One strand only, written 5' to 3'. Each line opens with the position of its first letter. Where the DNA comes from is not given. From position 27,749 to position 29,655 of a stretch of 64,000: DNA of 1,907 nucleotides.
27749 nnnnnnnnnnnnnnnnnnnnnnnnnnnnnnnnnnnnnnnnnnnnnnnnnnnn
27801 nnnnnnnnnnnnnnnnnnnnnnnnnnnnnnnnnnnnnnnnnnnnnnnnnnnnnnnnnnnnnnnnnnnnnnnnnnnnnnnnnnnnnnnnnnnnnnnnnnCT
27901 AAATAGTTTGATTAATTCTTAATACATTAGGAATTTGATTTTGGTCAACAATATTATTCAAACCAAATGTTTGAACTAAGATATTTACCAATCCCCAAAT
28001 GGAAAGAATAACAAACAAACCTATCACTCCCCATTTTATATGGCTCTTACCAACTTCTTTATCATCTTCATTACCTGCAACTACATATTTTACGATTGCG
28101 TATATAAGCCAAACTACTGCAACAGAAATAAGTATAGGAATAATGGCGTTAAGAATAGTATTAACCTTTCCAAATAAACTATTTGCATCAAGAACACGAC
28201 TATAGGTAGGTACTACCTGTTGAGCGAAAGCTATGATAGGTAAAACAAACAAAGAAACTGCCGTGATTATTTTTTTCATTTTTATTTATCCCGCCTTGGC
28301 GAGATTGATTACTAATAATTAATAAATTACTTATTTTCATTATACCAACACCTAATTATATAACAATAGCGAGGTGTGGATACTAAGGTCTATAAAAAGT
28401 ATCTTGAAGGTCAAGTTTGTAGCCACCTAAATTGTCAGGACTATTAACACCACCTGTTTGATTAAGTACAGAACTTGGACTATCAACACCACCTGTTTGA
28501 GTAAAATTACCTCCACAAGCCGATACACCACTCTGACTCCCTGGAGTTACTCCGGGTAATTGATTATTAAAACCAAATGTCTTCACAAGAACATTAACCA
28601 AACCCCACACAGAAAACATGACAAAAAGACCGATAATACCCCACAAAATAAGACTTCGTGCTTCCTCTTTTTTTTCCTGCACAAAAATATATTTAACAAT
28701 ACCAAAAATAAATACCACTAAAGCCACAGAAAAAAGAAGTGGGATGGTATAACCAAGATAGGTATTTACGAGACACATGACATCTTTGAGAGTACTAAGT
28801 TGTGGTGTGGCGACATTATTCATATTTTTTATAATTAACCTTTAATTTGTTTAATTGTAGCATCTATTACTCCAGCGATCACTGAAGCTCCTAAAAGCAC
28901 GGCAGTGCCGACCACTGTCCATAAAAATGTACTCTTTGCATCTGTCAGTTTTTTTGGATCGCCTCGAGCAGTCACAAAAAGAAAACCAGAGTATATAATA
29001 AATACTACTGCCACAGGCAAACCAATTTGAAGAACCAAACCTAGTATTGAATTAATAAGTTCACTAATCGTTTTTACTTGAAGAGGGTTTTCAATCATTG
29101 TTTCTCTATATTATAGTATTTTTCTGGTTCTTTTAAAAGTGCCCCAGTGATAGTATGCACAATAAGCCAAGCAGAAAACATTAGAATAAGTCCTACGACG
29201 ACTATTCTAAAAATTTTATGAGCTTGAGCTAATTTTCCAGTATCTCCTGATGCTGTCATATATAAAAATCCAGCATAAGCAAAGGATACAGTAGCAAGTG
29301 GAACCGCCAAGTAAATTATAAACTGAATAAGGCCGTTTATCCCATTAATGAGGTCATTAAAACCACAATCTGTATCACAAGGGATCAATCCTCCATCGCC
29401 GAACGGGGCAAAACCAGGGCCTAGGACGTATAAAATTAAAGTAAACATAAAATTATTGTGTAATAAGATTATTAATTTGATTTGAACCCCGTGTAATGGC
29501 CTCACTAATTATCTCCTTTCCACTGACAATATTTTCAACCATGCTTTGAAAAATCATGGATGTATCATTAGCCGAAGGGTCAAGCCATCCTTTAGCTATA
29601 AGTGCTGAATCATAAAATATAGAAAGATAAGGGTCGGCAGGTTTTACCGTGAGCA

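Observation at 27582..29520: Tandem array of five divergent paralogous small 2-TM proteins, each separately punctuated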

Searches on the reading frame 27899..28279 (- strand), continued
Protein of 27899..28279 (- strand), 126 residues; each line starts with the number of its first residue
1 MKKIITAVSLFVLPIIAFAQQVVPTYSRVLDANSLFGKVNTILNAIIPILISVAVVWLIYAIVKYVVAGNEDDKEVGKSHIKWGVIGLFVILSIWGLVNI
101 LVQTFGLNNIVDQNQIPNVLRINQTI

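Call 40: search_solved_structures(query=A1, max_evalue=10)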
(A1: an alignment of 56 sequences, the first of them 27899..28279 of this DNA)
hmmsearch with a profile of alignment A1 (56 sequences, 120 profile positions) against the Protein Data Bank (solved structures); distinct sequences matched with E-value up to 10: 6.
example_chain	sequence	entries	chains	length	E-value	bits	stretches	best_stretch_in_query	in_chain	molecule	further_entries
8yq5_E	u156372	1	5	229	0.1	15.8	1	3-94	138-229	de novo designed ion channel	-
9hmf_O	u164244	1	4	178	0.12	15.5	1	62-104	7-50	Flagellar protein FliL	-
8evm_A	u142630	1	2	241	0.16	15.2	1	61-90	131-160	Chlorophyll dimer protein designs, Special Pair 3 (SP3x)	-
8yq6_E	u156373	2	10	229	0.29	14.4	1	3-94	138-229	de novo designed ion channel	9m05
7rja_F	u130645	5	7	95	1.3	12.3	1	13-53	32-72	Ubiquinol--cytochrome-c reductase subunit 8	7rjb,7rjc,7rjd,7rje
9nyx_B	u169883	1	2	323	9.8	9.4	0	28-62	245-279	Rhodopsin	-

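Call 46: predict_structure(alignment_id=A1)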
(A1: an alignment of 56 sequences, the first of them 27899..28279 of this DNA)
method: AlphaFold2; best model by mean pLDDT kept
length: 126 residues; sequences in the alignment: 56
mean_pLDDT: 72.2   pTM: 0.47
mean pLDDT of the five models: 72.2, 71.9, 66.9, 64.7, 61.1
residues with pLDDT >= 90: 20; 70-90: 51; 50-70: 44; < 50: 11
segments of 3 or more residues with pLDDT < 50: 19-27
pLDDT, mean of each block of 10 residues (from residue 1): 59 55 48 70 86 91 86 83 90 88 69 52 51
secondary structure, 60 per line:
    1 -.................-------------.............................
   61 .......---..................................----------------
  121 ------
elements in order: H2-18 H32-67 H71-104

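Call 49: fold_search(model_id=the predicted structure, library=pdb)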
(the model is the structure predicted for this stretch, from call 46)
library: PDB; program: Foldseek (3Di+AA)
matches with E <= 10: 121; with E <= 0.001: 0
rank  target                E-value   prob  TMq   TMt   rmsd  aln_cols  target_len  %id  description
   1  9fso_W                9.0e-01  0.80  0.37  0.20   7.2        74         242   14  Human RNA Polymerase III Class III Open Pre-initiation Complex 1 (OC1) (released 2025-01-15)
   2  6s1k_E                1.8e+00  0.77  0.47  0.56   2.4        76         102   16  E. coli Core Signaling Unit, carrying QQQQ receptor mutation (released 2020-01-22)
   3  4o9p_A                1.8e+00  0.47  0.36  0.48   7.2        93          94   15  Crystal structure of Thermus thermophilis transhydrogeanse domain II dimer SeMet derivative (released 2014-06-11)
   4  7d3u_F                2.1e+00  0.66  0.40  0.58  17.4        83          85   10  Structure of Mrp complex from Dietzia sp. DQ12-45-1b (released 2020-12-09)
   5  9l76_B                2.1e+00  0.28  0.35  0.40   7.7       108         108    9  Structures and mechanism of the nicotinamide nucleotide transhydrogenase from E. coli (released 2026-01-07)
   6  1k04                  2.5e+00  0.10  0.28  0.25  18.2       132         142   14  Crystal Structure of the Focal Adhesion Targeting Domain of Focal Adhesion Kinase (released 2002-01-30)
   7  4o93_C                2.8e+00  0.33  0.33  0.45   7.1        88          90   16  Crystal structure of Thermus thermophilis transhydrogeanse domain II dimer (released 2014-12-31)
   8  9a65_B                3.2e+00  0.41  0.50  0.10  17.8       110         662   14  Integrative model of YVAQ-MCPB by crosslinking MS and deep learning (released 2024-09-18)
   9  7w7z                  3.2e+00  0.09  0.28  0.26  18.2       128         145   14  Crystal Structure of human Focal Adhesion Targeting (FAT) domain of the Focal Adhesion Kinase (released 2022-12-21)
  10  7s8t_I                3.4e+00  0.77  0.40  0.62   1.4        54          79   15  M. xanthus ferritin-like protein EncC (released 2022-02-02)
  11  4o93_A                3.4e+00  0.30  0.36  0.48   7.2        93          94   14  Crystal structure of Thermus thermophilis transhydrogeanse domain II dimer (released 2014-12-31)
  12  2crb_MODEL_1_A        3.6e+00  0.38  0.42  0.54  17.1        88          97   10  Solution structure of MIT domain from mouse NRBF-2 (released 2005-11-20)
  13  3g6b_A                3.6e+00  0.33  0.50  0.32  19.1       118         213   15  Crystal structure of a Soluble Chemoreceptor from Thermotoga maritima Asn217Ile mutant (released 2009-07-28)
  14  7zx8_c                3.8e+00  0.38  0.39  0.18   6.3        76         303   13  Structure of SNAPc containing Pol II pre-initiation complex bound to U1 snRNA promoter (OC) (released 2022-12-07)
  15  8iue_4                3.8e+00  0.33  0.39  0.14   7.9        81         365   14  RNA polymerase III pre-initiation complex melting complex 1 (released 2023-05-24)
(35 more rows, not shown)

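Call 77: search_protein_representatives(alignment_id=A1)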
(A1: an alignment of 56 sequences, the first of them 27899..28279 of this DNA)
Query: 56 sequences, 120 profile positions. Proteins with E-value up to 0.001 (for the whole library): 15608; up to 1e-10: 5562; up to 1e-30: 108. The best 150 are listed.
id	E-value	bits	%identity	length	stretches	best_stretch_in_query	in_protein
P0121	1.7e-64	231.4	-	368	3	18-105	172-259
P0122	3.5e-60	217.5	-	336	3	34-107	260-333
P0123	5.6e-59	213.6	-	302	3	22-114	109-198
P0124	1.2e-49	183.5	-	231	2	6-102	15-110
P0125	7.1e-49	181.0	-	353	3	5-112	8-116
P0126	2.5e-47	176.0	-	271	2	10-107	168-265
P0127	2.7e-47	175.9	-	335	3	34-100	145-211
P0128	3.3e-46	172.4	-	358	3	19-114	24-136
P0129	5.5e-46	171.7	-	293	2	20-105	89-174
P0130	7.6e-46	171.2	-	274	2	20-104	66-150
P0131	1.1e-45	170.7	-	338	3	8-104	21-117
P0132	1.8e-45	170.0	-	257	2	10-103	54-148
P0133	2.1e-45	169.8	-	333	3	3-100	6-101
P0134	5.2e-45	168.5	-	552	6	24-98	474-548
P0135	5.4e-45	168.4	-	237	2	11-105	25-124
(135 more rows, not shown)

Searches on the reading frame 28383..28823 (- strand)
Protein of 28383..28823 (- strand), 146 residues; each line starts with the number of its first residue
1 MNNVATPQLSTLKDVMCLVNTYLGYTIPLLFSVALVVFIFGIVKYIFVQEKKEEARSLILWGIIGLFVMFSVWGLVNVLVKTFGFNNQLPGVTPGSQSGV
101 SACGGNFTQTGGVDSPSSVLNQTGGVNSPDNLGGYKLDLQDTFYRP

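Call 3: search_protein_families(library=pfam, proteins=[window:28383-28823:-], max_evalue=1)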
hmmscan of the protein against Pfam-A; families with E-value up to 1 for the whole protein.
window:28383-28823:- (146 aa): 6 families
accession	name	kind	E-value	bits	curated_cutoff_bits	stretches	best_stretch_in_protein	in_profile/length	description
PF18895.5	T4SS_pilin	-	2.8e-08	34.1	26.6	1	30-79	20-71/71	Type IV secretion system pilin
PF13548.11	DUF4126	-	0.004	17.4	27.5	1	4-43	131-170/175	Domain of unknown function (DUF4126)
PF11700.14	ATG22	-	0.039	13.1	24.1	1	32-89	328-386/482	Vacuole effluxer Atg22 like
PF11190.13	DUF2976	-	0.12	12.7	28.2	1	4-73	4-72/87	Protein of unknown function (DUF2976)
PF20556.3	DUF6768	-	0.43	10.7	27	1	20-72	37-88/123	Family of unknown function (DUF6768)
PF03994.20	DUF350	-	0.55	10.7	26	1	36-84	55-100/133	Domain of Unknown Function (DUF350)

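Call 4: search_protein_families(library=ncbifam, proteins=[window:28383-28823:-], max_evalue=1)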
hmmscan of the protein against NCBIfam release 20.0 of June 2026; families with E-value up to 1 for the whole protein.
window:28383-28823:- (146 aa): 4 families
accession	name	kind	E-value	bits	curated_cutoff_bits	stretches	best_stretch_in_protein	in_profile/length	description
NF045849.1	ICE_MMCAP2_0565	equivalog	0.0001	21.9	40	1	14-82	8-79/80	Mbov_0395 family pilin-like conjugal transfer protein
TIGR02908.1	CoxD_Bacillus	equivalog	0.0089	15.9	117.85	1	25-78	55-107/110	cytochrome c oxidase subunit IVB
NF043062.1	MMSYN1_0881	equivalog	0.041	12.9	450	1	29-81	311-363/455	hexose phosphate transporter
NF041560.1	T6SS_Burk_ExIF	subfamily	0.92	9.1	90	0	29-76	133-181/234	putative type VI secretion system effector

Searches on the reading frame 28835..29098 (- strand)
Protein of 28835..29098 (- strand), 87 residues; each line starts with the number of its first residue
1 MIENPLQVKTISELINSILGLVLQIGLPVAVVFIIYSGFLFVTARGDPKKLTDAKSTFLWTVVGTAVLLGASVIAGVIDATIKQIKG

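Call 3: search_protein_families(library=pfam, proteins=[window:28835-29098:-], max_evalue=1)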
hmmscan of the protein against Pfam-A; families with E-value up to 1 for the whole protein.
window:28835-29098:- (87 aa): 5 families
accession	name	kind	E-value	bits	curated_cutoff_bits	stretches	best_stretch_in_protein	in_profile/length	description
PF18895.5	T4SS_pilin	-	2.4e-13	50.4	26.6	1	8-78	2-71/71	Type IV secretion system pilin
PF04956.18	TrbC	-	3.6e-07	30.7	27.9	1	10-76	36-96/98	TrbC/VIRB2 pilin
PF19607.4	DUF6112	-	0.0007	19.8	25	1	11-73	13-75/88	Family of unknown function (DUF6112)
PF01554.23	MatE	-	0.0023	18.1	24.9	1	8-81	65-138/161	MatE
PF06324.16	Pigment_DH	-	0.36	11.4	20.3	1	12-21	2-11/18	Pigment-dispersing hormone (PDH)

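Call 4: search_protein_families(library=ncbifam, proteins=[window:28835-29098:-], max_evalue=1)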
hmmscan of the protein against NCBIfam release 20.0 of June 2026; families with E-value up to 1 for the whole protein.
window:28835-29098:- (87 aa): 3 families
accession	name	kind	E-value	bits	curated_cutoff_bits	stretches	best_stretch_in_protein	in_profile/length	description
NF045849.1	ICE_MMCAP2_0565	equivalog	7.9e-07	28.7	40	1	9-79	7-77/80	Mbov_0395 family pilin-like conjugal transfer protein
NF041554.1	SA1362_fam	subfamily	0.03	14.5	42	1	11-50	17-56/70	SA1362 family protein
NF001596.0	PRK00394.2-1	subfamily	0.18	11.6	347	1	16-50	131-165/183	TATA-box-binding protein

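Call 41: search_solved_structures(query=window:28835-29098:-, max_evalue=10)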
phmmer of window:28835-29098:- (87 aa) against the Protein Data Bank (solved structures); distinct sequences matched with E-value up to 10: 2.
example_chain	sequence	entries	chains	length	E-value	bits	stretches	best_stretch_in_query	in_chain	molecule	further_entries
7rmx_A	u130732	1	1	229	0.94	13.3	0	29-57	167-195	Tunable symmetric protein, D_3_212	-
7cr6_A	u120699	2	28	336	1.7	12.5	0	34-68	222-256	CRISPR-associated endonuclease Cas1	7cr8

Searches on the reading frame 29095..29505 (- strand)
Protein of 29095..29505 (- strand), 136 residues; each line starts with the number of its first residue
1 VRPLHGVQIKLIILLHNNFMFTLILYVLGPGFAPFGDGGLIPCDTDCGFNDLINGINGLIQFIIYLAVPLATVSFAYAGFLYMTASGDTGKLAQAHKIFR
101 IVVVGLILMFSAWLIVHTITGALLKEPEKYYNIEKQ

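Call 3: search_protein_families(library=pfam, proteins=[window:29095-29505:-], max_evalue=1)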
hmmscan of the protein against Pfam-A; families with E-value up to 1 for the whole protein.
window:29095-29505:- (136 aa): 3 families
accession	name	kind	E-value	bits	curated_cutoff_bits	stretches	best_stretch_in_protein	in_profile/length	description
PF18895.5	T4SS_pilin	-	1.9e-09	37.9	26.6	1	56-118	9-70/71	Type IV secretion system pilin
PF04956.18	TrbC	-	0.0029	18.2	27.9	1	50-118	35-97/98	TrbC/VIRB2 pilin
PF20398.3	DUF6691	-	0.011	16.4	27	1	45-117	27-99/142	Family of unknown function (DUF6691)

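Call 4: search_protein_families(library=ncbifam, proteins=[window:29095-29505:-], max_evalue=1)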
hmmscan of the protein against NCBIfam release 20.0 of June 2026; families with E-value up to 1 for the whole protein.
window:29095-29505:- (136 aa): 3 families
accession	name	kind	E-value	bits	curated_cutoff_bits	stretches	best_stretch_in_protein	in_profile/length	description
NF045849.1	ICE_MMCAP2_0565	equivalog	6.2e-06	25.8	40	1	50-122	7-79/80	Mbov_0395 family pilin-like conjugal transfer protein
NF001194.0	PRK00159.1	equivalog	0.013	15.6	102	1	92-124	26-58/87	cell division protein CrgA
NF010467.0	PRK13892.1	equivalog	0.041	13.8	179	0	74-112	43-81/145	conjugal transfer system pilin TrbC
